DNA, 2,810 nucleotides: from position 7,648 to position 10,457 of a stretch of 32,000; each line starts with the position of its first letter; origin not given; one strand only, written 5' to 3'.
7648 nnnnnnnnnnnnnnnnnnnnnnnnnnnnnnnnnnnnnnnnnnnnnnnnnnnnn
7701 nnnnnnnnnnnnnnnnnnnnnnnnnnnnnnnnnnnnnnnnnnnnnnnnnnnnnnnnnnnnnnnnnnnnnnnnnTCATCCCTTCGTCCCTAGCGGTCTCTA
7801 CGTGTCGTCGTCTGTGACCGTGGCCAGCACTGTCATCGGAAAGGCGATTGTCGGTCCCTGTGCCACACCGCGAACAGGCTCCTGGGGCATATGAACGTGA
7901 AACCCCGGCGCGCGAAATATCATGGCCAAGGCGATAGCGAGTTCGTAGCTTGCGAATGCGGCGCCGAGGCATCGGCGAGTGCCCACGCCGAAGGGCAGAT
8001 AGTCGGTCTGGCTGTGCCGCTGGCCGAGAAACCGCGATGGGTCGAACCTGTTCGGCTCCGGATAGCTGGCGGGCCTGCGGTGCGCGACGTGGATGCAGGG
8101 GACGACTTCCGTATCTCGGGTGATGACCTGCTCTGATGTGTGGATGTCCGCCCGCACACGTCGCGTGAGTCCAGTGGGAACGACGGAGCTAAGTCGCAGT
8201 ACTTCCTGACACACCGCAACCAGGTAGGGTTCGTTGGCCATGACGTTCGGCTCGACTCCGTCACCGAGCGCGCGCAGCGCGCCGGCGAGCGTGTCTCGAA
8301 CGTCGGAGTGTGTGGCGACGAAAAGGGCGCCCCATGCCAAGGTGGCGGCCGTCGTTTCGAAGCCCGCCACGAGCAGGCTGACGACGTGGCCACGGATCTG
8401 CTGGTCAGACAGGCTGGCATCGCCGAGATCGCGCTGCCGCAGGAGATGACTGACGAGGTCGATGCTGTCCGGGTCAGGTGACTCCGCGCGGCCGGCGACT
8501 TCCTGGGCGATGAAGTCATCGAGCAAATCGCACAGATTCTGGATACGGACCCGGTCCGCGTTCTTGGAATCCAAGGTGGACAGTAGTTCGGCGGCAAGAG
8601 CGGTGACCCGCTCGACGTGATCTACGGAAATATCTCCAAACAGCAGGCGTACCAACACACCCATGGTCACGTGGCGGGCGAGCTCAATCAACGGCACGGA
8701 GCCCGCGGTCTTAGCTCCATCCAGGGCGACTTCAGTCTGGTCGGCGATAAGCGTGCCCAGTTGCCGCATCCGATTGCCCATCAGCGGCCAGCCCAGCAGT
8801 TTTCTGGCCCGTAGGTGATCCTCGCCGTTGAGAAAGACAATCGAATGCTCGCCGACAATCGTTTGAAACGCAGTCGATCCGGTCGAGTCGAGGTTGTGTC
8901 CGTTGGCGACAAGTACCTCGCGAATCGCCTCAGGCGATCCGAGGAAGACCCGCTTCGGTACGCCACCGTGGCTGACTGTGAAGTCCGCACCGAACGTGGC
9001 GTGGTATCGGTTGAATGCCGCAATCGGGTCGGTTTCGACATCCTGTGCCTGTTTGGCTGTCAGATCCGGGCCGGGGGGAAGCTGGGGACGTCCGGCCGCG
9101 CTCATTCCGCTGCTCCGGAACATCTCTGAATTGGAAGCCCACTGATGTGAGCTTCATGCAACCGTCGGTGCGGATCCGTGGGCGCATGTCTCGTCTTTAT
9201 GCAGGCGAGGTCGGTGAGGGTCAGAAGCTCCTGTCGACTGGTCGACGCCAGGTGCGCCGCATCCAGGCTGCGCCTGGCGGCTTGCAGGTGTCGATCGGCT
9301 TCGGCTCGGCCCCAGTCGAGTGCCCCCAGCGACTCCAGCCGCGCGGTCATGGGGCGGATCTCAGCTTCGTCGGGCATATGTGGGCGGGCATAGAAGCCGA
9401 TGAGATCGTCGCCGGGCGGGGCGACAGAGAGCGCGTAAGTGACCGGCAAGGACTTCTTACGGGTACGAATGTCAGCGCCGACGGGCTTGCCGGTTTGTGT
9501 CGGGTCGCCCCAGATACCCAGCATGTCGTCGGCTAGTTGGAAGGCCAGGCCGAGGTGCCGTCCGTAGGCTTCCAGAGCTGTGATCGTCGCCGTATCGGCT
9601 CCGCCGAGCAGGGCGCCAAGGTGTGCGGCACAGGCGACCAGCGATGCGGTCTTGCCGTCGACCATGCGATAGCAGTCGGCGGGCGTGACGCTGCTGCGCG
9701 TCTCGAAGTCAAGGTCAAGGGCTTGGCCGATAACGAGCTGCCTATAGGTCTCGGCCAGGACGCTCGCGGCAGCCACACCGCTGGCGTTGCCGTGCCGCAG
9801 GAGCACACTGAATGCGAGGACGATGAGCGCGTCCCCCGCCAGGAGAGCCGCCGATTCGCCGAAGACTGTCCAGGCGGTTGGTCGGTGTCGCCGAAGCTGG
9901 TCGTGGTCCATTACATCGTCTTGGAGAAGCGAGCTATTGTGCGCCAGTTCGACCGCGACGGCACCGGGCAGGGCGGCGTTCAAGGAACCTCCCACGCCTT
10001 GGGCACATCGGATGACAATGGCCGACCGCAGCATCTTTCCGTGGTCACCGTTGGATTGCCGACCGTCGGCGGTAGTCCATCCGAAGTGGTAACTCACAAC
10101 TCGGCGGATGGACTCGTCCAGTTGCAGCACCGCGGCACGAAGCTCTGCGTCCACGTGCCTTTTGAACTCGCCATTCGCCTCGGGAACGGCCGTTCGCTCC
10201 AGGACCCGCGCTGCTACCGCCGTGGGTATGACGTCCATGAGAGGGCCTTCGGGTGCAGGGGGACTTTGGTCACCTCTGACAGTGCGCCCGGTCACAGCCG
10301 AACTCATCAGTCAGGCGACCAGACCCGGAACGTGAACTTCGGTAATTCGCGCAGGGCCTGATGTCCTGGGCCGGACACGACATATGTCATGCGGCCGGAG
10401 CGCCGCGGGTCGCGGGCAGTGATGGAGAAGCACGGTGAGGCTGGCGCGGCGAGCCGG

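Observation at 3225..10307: A diterpenoid operon has a class II cyclase but no class I synthase; a HAD phosphatase, SDR and aldehyde dehydrogenase take its place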

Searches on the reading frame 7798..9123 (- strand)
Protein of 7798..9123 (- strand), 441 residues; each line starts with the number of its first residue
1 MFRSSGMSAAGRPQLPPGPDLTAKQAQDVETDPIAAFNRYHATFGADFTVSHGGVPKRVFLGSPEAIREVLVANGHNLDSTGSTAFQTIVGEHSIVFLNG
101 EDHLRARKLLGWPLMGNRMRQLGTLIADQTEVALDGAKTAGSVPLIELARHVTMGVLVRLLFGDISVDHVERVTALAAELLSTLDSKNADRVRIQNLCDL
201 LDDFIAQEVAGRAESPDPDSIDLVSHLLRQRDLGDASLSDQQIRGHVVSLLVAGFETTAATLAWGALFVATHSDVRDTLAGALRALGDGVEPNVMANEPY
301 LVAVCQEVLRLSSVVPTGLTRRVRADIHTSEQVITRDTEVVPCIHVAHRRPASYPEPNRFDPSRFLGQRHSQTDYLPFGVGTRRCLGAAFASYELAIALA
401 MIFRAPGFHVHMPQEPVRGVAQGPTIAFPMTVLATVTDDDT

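Call 3: search_protein_families(library=pfam, proteins=[window:7798-9123:-], max_evalue=0.01)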
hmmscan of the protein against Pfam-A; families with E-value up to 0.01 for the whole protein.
window:7798-9123:- (441 aa): 1 family
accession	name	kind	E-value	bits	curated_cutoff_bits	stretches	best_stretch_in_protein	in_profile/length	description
PF00067.27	p450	-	3.4e-55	188.1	22.8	1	32-413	21-438/462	Cytochrome P450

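Call 5: search_protein_families(library=ncbifam, proteins=[window:7798-9123:-], max_evalue=0.01)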
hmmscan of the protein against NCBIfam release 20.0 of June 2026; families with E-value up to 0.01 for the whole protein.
window:7798-9123:- (441 aa): 10 families
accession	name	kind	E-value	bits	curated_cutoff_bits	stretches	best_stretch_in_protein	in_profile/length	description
NF050147.1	aminopyruv_ApyO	equivalog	8.4e-45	153.2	525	1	98-413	83-400/444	RiPP biosynthesis cytochrome P450 ApyO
NF051859.1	AlbFlvMonOxTrpSyn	equivalog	9.4e-25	87.1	700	1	195-404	217-425/457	bifunctional albaflavenone monooxygenase/terpene synthase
NF045812.1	PentlenOxigase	equivalog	3.8e-23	82.1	800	1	196-421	196-423/444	pentalenene oxygenase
TIGR04538.1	P450_cycloAA_1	subfamily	1.2e-20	73.7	500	1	60-402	34-362/395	cytochrome P450, cyclodipeptide synthase-associated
NF045816.1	PentlenlactSyn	equivalog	2.9e-19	69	700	1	102-418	90-379/396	pentalenolactone synthase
NF041802.1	P450_SolI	exception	2e-08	33.1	850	1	101-405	115-394/424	solanimycin biosynthesis cytochrome P450 SolI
NF041177.1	Cyp119_Thmprot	equivalog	3.7e-08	32.5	680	1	219-401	183-335/368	cytochrome P450 Cyp119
NF053744.1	FAProxCypCBc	equivalog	8.2e-08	31.2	600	1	86-387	75-365/416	CYP152 family fatty-acid peroxygenase CypC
TIGR04515.1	P450_rel_GT_act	subfamily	9e-07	28.6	343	1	227-371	214-330/386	P450-derived glycosyltransferase activator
TIGR04458.1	CYP450_TxtE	equivalog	0.00089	18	500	1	303-408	278-378/403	4-nitrotryptophan synthase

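Call 49: search_solved_structures(query=window:7798-9123:-, max_evalue=1e-25)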
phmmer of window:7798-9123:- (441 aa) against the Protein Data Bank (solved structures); distinct sequences matched with E-value up to 1e-25: 11.
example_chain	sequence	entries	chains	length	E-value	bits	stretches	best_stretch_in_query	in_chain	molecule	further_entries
3ebs_A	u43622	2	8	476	3.4e-28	101.7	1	11-403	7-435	Cytochrome P450 2A6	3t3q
2pg7_A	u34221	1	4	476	2.7e-27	98.7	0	11-403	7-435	Cytochrome P450 2A6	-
1z10_A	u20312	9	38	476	3.1e-27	98.5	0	11-403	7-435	cytochrome P450, family 2, subfamily A, polypeptide 6 | Cytochrome P450 2A6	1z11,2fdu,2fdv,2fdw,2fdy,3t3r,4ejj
2pg5_A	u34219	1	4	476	3.7e-27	98.3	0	11-403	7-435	Cytochrome P450 2A6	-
2pg6_A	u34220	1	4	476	6.7e-27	97.4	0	199-403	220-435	Cytochrome P450 2A6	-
4h1n_A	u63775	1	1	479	3.1e-26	95.2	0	11-409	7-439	Cytochrome P450 2B4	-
1po5_A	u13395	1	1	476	3.9e-26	94.9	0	11-409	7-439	Cytochrome P450 2B4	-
1suo_A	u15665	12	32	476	4.1e-26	94.8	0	11-409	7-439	Cytochrome P450 2B4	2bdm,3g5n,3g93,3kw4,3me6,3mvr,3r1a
2q6n_A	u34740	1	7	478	4.2e-26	94.8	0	11-409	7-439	Cytochrome P450 2B4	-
5iut_A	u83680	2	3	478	4.4e-26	94.7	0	195-409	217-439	Cytochrome P450 2B4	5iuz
5e58_A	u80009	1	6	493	9e-26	93.7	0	11-403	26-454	Cytochrome P450 family 2 subfamily B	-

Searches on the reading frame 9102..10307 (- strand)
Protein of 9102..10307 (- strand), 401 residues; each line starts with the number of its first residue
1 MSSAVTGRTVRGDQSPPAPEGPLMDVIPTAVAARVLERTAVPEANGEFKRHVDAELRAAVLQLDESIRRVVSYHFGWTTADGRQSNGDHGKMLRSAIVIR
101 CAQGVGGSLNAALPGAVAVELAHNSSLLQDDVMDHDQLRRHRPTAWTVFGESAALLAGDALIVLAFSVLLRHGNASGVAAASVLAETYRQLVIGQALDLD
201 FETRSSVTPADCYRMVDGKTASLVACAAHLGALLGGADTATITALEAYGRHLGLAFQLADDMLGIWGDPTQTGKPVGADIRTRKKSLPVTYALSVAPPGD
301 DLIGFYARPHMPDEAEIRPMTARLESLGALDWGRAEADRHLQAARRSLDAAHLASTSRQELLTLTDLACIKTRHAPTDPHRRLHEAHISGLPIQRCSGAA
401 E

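Call 3: search_protein_families(library=pfam, proteins=[window:9102-10307:-], max_evalue=0.01)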
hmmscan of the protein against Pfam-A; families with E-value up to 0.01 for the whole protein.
window:9102-10307:- (401 aa): 1 family
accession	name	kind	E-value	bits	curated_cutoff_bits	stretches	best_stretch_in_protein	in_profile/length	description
PF00348.22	polyprenyl_synt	-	2.2e-56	191.3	27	1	88-300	14-226/251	Polyprenyl synthetase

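Call 5: search_protein_families(library=ncbifam, proteins=[window:9102-10307:-], max_evalue=0.01)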
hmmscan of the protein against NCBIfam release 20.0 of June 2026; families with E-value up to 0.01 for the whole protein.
window:9102-10307:- (401 aa): 16 families
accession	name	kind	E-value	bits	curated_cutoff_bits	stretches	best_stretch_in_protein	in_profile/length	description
NF041169.1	f2_encap_cargo4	exception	6.7e-111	370.7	450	1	48-370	8-331/334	family 2 encapsulin nanocompartment cargo protein polyprenyl transferase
NF045549.1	GGPPsyn_IdsB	equivalog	7.4e-81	271.9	475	1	49-371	24-344/346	geranylgeranyl diphosphate synthase IdsB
NF040698.1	IdsA_Meth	equivalog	3.8e-57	193.9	468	1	90-367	42-322/328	short chain isoprenyl diphosphate synthase IdsA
NF041003.1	GGPP_syn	equivalog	2.4e-52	178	500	1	89-367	39-320/326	geranylgeranyl diphosphate synthase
NF045485.1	FPPsyn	subfamily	2.6e-44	151.5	275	1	89-294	36-249/288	farnesyl diphosphate synthase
NF040789.2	gerfarn_diphsyn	equivalog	2e-40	139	560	1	113-366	85-338/345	geranylfarnesyl diphosphate synthase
NF045685.1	GGPPSynCrtE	equivalog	1.8e-35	122.4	460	1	88-293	40-253/293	geranylgeranyl diphosphate synthase CrtE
NF042417.1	NPPPS_Mycobact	equivalog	1.6e-34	119.4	600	1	90-368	56-330/335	nonaprenyl/(2E,6E)-farnesyl/geranylgeranyl diphosphat synthase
NF008140.0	PRK10888.1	equivalog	1.4e-32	113.3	412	1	89-369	43-319/323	octaprenyl diphosphate synthase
TIGR02748.1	GerC3_HepT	equivalog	2.1e-32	112.5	456.55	1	88-352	41-299/319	heptaprenyl diphosphate synthase component II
NF007877.0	PRK10581.1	equivalog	5.1e-31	107.9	321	1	90-296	44-259/299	(2E,6E)-farnesyl diphosphate synthase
TIGR02749.1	prenyl_cyano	equivalog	4.7e-30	104.7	383.2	1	63-366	17-315/322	solanesyl diphosphate synthase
NF040627.1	GFPS_Meth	equivalog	6.3e-27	94.8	600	1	89-264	39-209/285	geranylfarnesyl diphosphate synthase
NF042416.1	GFPPS_Mycobact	equivalog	8.8e-23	80.8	600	1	112-369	67-346/350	bifunctional (2E,6E)-farnesyl/geranyl diphosphate synthase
NF045628.1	HxpDPsynlarge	equivalog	1.5e-22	80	500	1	63-294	8-236/311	hexaprenyl-diphosphate synthase large subunit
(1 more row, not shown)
